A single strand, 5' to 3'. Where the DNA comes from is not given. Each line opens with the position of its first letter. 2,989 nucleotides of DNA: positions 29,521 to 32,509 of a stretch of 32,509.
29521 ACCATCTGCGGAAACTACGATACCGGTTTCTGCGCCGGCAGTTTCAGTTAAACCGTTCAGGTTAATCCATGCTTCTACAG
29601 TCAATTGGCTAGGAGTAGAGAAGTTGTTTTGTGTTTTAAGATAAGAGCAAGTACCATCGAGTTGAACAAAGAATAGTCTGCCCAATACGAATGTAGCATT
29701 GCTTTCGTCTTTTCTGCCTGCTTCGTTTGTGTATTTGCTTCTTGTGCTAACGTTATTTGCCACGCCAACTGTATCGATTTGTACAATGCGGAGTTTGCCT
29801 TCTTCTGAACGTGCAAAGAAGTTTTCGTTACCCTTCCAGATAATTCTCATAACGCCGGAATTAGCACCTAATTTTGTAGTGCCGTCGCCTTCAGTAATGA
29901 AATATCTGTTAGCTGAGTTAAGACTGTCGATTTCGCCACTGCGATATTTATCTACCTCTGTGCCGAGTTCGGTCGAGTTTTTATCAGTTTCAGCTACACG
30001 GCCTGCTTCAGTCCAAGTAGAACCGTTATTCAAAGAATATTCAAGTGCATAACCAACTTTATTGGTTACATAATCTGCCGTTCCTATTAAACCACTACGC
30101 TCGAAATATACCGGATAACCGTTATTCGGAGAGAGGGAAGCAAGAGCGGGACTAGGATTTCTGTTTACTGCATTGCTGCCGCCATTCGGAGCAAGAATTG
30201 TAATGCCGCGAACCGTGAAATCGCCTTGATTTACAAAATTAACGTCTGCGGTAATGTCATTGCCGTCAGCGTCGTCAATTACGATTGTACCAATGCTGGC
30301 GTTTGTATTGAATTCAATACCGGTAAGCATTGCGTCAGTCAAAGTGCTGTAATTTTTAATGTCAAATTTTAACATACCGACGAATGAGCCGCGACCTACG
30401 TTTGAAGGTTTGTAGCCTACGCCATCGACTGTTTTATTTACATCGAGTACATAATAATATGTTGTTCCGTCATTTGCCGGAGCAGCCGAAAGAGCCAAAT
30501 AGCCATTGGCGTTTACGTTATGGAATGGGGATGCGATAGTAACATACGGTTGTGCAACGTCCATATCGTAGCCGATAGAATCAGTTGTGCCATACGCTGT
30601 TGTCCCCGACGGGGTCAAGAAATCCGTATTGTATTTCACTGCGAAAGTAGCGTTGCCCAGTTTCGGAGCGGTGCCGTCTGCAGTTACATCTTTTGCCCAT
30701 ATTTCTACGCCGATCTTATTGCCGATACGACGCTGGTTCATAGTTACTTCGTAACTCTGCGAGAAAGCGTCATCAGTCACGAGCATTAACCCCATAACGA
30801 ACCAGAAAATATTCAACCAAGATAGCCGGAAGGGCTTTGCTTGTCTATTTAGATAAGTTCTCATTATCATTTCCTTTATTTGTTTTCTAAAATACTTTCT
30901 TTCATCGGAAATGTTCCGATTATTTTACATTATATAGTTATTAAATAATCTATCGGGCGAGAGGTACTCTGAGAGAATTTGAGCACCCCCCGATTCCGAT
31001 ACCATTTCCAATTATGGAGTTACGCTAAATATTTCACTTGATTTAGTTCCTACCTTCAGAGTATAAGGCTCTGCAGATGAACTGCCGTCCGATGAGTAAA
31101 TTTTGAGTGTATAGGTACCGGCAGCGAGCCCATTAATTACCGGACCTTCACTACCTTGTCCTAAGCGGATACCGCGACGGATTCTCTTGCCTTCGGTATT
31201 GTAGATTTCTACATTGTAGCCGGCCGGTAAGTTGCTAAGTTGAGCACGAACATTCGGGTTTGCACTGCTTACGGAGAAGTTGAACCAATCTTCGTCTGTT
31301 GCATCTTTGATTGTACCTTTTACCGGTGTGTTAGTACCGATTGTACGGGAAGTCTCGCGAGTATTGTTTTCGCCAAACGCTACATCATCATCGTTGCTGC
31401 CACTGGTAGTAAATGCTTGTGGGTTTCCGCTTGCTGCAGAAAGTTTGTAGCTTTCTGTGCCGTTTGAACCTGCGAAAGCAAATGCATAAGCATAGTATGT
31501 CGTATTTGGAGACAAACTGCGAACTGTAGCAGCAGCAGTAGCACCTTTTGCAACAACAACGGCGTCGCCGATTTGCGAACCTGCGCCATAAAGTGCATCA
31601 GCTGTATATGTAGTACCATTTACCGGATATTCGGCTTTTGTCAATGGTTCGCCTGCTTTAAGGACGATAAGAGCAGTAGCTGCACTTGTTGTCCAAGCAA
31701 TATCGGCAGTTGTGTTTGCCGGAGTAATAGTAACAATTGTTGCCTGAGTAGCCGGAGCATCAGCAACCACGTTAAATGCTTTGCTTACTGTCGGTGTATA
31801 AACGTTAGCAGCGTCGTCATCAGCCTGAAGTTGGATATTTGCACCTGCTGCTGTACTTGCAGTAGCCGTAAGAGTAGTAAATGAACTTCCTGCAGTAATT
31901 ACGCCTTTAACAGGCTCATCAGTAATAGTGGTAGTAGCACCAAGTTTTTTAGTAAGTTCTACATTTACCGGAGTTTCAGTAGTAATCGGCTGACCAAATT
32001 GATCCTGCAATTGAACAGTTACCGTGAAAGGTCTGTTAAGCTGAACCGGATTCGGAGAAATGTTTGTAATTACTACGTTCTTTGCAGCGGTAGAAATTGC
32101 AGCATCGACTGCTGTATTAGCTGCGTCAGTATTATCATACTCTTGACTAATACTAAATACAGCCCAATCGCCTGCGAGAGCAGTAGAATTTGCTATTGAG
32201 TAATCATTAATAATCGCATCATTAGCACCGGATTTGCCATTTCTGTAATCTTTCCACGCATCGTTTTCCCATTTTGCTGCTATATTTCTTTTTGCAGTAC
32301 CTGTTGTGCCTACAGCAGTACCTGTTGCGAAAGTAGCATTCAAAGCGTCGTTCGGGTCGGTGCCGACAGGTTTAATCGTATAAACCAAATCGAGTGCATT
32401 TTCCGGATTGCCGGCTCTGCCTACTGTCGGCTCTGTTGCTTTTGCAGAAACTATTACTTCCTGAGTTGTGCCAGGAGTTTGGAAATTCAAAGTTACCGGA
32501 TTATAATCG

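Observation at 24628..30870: Giant (2080 aa) T9SS-sorted, apparently enzyme-free modular scaffold protein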

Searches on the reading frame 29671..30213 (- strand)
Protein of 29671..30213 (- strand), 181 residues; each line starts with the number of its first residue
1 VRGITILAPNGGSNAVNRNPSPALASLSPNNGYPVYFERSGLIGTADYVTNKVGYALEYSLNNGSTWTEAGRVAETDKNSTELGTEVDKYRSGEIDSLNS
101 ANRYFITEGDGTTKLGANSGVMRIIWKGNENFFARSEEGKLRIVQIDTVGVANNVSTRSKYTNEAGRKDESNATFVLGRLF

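Call 6: search_protein_families(library=pfam, proteins=[window:29671-30213:-], max_evalue=10)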
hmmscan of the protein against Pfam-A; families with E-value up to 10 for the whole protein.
seq(181 aa): 1 family
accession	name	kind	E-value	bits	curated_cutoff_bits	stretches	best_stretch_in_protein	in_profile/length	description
PF21471.3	Reelin_subrepeat-B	-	0.14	12.4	27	1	52-74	57-79/127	Reelin subrepeat B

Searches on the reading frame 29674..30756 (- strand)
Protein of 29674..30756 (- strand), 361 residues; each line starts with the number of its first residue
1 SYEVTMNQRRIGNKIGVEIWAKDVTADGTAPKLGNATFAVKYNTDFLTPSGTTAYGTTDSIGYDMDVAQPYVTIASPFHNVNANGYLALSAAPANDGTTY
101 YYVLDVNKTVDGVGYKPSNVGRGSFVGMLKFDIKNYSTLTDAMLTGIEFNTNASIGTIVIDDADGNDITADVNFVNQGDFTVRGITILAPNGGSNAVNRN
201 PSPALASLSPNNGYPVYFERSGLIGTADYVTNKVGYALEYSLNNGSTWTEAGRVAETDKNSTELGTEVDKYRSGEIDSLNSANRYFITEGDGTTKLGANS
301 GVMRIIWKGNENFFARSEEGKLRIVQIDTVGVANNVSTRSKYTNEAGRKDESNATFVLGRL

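Call 39: predict_structure(alignment_id=A4)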
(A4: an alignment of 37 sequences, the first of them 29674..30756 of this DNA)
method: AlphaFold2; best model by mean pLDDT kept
length: 361 residues; sequences in the alignment: 37
mean_pLDDT: 92.6   pTM: 0.91
mean pLDDT of the five models: 92.6, 92.1, 91.5, 91.5, 90.6
residues with pLDDT >= 90: 285; 70-90: 69; 50-70: 6; < 50: 1
segments of 3 or more residues with pLDDT < 50: none
pLDDT, mean of each block of 10 residues (from residue 1): 97 97 94 97 97 96 85 95 94 94 97 96 97 95 97 87 97 96 94 76 90 95 88 95 93 96 95 95 93 86 94 78 93 92 94 83 47
secondary structure, 60 per line:
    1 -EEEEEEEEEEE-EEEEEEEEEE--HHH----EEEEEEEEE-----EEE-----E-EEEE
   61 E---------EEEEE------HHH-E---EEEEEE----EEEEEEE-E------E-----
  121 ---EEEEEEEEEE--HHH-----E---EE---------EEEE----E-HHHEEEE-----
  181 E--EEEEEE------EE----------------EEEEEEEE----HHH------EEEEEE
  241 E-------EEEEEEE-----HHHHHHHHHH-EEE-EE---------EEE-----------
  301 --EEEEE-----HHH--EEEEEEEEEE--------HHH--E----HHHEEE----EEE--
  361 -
elements in order: E2-12 E14-23 E33-41 E47-49 E57-61 E71-75 E90-95 E100-106 E124-133 E159-162 E172-175 E184-189 E214-221 E235-241 E249-255 H261-270 E272-274 E287-289 E303-307 E318-327 E349-351 E356-358

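Call 42: fold_search(model_id=the predicted structure, library=pdb)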
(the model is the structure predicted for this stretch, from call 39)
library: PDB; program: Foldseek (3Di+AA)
matches with E <= 10: 1276; with E <= 0.001: 63
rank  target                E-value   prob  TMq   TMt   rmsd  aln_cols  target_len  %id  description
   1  3l8q_C                1.9e-06  1.00  0.29  0.31  17.3       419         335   13  Structure analysis of the type II cohesin dyad from the adaptor ScaA scaffoldin of Acetivibrio cellulolyticus (released 2010-05-05)
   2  1tyj                  5.0e-06  1.00  0.30  0.58   5.7       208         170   12  Crystal Structure Analysis of type II Cohesin A11 from Bacteroides cellulosolvens (released 2005-04-26)
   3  3fnk_C                5.0e-06  1.00  0.29  0.55   7.0       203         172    9  Crystal structure of the second type II cohesin module from the cellulosomal adaptor ScaA scaffoldin of Acetivibrio ce (released 2009-06-23)
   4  2y3n_A                8.7e-06  1.00  0.28  0.53   6.7       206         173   12  Type II cohesin-dockerin domain from Bacteroides cellolosolvens (released 2012-01-11)
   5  3l8q_D                1.0e-05  1.00  0.29  0.31  17.0       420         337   12  Structure analysis of the type II cohesin dyad from the adaptor ScaA scaffoldin of Acetivibrio cellulolyticus (released 2010-05-05)
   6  4u3s_A                1.2e-05  1.00  0.31  0.63   5.4       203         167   12  Crystal structure of Coh3ScaB-XDoc_M1ScaA complex: A N-terminal interface mutant of type II Cohesin-X-Dockerin complex (released 2015-07-29)
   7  1g1k_A                1.3e-05  1.00  0.29  0.65   4.6       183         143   15  COHESIN MODULE FROM THE CELLULOSOME OF CLOSTRIDIUM CELLULOLYTICUM (released 2000-11-22)
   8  3fnk_A                1.7e-05  1.00  0.31  0.60   6.0       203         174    9  Crystal structure of the second type II cohesin module from the cellulosomal adaptor ScaA scaffoldin of Acetivibrio ce (released 2009-06-23)
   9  3l8q_B                1.7e-05  1.00  0.29  0.31  15.4       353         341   13  Structure analysis of the type II cohesin dyad from the adaptor ScaA scaffoldin of Acetivibrio cellulolyticus (released 2010-05-05)
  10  6pcu_E                1.7e-05  0.99  0.21  0.30  20.0       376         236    8  VP8* of a G2P[4] human rotavirus in complex with scFv antibody 9 (released 2019-09-04)
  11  2w1n                  1.9e-05  1.00  0.24  0.36  18.9       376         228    8  cohesin and fibronectin type-III double module construct from the Clostridium perfringens glycoside hydrolase GH84C (released 2009-02-03)
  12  1qzn                  2.0e-05  1.00  0.29  0.55   5.6       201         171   13  Crystal Structure Analysis of a type II cohesin domain from the cellulosome of Acetivibrio cellulolyticus (released 2004-09-21)
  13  4wi0_A                2.2e-05  1.00  0.31  0.60   6.6       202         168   13  Crystal structure of Coh3ScaB-XDoc_M2ScaA complex: A C-terminal interface mutant of type II Cohesin-X-Dockerin complex (released 2015-10-07)
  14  4tsh_B                2.3e-05  0.91  0.20  0.16  19.5       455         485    9  A Novel Protein Fold Forms an Intramolecular Lock to Stabilize the Tertiary Structure of Streptococcus mutans Adhesin  (released 2014-10-22)
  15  3fnk_B                2.6e-05  1.00  0.30  0.57   6.2       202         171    9  Crystal structure of the second type II cohesin module from the cellulosomal adaptor ScaA scaffoldin of Acetivibrio ce (released 2009-06-23)
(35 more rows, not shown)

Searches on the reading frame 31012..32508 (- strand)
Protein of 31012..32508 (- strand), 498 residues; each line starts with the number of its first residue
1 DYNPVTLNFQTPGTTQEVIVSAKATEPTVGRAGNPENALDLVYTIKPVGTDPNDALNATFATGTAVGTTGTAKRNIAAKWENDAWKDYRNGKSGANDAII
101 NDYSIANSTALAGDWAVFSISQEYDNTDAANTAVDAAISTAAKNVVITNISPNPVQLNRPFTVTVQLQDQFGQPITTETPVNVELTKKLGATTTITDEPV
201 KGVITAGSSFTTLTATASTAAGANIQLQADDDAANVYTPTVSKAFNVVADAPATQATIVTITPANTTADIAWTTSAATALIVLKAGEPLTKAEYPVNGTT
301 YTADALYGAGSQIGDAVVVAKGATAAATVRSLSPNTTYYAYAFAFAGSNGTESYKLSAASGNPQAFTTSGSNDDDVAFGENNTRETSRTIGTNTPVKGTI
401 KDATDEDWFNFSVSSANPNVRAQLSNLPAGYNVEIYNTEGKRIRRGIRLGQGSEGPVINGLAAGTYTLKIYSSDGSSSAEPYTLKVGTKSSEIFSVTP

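Call 7: search_protein_families(library=pfam, proteins=[window:31012-32490:-], max_evalue=0.001)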
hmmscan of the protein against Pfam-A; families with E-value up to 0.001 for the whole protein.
window:31012-32490:- (492 aa): 0 families

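Call 27: search_protein_families(library=pfam, proteins=[window:31012-32508:-], max_evalue=1)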
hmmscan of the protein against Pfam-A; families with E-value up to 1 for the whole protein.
window:31012-32508:- (498 aa): 3 families
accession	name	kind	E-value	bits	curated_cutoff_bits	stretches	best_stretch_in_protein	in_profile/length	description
PF16656.11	Pur_ac_phosph_N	-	0.0018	19.2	30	1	259-343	6-78/93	Purple acid Phosphatase, N-terminal domain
PF18962.6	Por_Secre_tail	-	0.012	16.4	27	1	431-477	22-69/75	Secretion system C-terminal sorting domain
PF10179.15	NDNF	-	0.017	15.6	27.3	1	314-356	78-120/127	Neuron-derived neurotrophic factor, first Fn(III) domain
